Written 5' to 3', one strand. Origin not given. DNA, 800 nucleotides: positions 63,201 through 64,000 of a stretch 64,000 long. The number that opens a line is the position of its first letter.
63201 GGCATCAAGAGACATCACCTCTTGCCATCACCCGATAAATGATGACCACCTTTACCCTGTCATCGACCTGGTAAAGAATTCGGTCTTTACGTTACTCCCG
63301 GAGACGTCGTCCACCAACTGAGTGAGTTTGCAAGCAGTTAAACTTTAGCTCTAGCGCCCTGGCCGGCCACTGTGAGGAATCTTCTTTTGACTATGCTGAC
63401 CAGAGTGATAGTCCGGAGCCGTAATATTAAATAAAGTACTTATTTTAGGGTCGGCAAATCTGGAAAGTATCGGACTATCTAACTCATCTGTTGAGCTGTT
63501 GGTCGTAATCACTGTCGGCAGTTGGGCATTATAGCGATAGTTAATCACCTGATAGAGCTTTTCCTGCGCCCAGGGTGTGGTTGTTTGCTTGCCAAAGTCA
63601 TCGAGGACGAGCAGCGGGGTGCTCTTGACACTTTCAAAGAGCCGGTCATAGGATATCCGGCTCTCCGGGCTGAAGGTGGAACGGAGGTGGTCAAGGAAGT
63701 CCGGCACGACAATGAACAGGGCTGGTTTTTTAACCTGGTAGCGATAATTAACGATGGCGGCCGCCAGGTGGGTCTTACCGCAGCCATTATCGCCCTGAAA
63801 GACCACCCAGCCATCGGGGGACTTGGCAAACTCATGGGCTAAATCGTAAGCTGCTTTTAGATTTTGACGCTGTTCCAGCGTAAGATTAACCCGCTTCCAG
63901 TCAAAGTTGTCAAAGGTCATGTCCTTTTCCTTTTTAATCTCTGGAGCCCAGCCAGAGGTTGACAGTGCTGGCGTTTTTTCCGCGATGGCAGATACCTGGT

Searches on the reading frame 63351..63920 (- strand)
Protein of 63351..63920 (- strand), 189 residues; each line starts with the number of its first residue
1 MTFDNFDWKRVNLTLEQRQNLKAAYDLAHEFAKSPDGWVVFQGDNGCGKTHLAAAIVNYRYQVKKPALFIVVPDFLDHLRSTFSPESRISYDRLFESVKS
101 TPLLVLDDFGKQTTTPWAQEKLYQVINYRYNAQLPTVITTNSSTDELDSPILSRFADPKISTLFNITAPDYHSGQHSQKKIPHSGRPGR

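Call 15: search_protein_families(library=pfam, proteins=[window:63354-63920:-])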
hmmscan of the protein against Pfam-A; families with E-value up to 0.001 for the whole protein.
window:63354-63920:- (189 aa): 3 families
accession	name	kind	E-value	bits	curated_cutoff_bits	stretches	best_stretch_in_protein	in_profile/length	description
PF01695.23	IstB_IS21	-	2.3e-12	47.4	24.1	1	37-149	93-201/238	IstB-like ATP binding protein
PF00004.35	AAA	-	2.1e-07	31.9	21.2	1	39-156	1-124/131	ATPase family associated with various cellular activities (AAA)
PF00308.24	Bac_DnaA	-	6.6e-06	26.8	23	1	22-148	17-145/162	Bacterial DnaA ATPAse domain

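Call 75: find_encoding_contigs(protein=window:63351-63920:-, flank=10000, max_places=3)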
Protein window:63351-63920:- (189 aa): no gene with exactly this product is on record in the collection.
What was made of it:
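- Tried and rejected: The look-up through the IstB-like gene failed (call 75).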

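Call 76: search_protein_families(library=ncbifam, proteins=[window:63354-63920:-], max_evalue=0.001)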
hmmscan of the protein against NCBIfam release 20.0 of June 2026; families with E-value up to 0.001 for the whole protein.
window:63354-63920:- (189 aa): 13 families
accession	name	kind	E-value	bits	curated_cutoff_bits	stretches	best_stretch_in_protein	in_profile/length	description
NF005992.0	PRK08116.1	subfamily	5.8e-33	114.2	189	1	2-161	83-239/269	hypothetical protein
NF005931.1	PRK07952.1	equivalog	2e-20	73.4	357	1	6-150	71-213/246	replicative helicase loader DnaC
NF006505.0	PRK08939.1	equivalog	6.6e-19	68.3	228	1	16-149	134-267/306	primosomal protein DnaI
NF038214.1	IS21_help_AAA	equivalog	3.9e-18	66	200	1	4-148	63-198/232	IS21-like element helper ATPase IstB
NF005304.0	PRK06835.1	equivalog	2e-17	63.3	215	1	14-149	158-295/330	ATP-binding protein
NF005378.0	PRK06921.1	subfamily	1.4e-14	53.9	207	1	14-147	88-229/266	hypothetical protein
NF009043.0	PRK12377.1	subfamily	4.3e-14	52.7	389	1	16-154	82-217/248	ATP-binding protein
NF001154.0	PRK00149.3-3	equivalog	1.1e-12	47.7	410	1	22-155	133-273/462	chromosomal replication initiator protein DnaA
TIGR00362.1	DnaA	equivalog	1.7e-09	37.3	343.9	1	23-156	121-259/437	chromosomal replication initiator protein DnaA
TIGR03420.1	DnaA_homol_Hda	equivalog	1.2e-08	34.7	194.8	1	2-148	13-138/226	DnaA regulatory inactivator Hda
NF006616.1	PRK09183.1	subfamily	6e-08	32.3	300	1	37-144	101-205/253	IS21-like element helper ATPase IstB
NF005098.0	PRK06526.1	subfamily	3.1e-05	23.5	296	1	38-141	111-210/266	transposase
NF006038.0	PRK08181.1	subfamily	0.00075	18.8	317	1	2-146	77-213/271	transposase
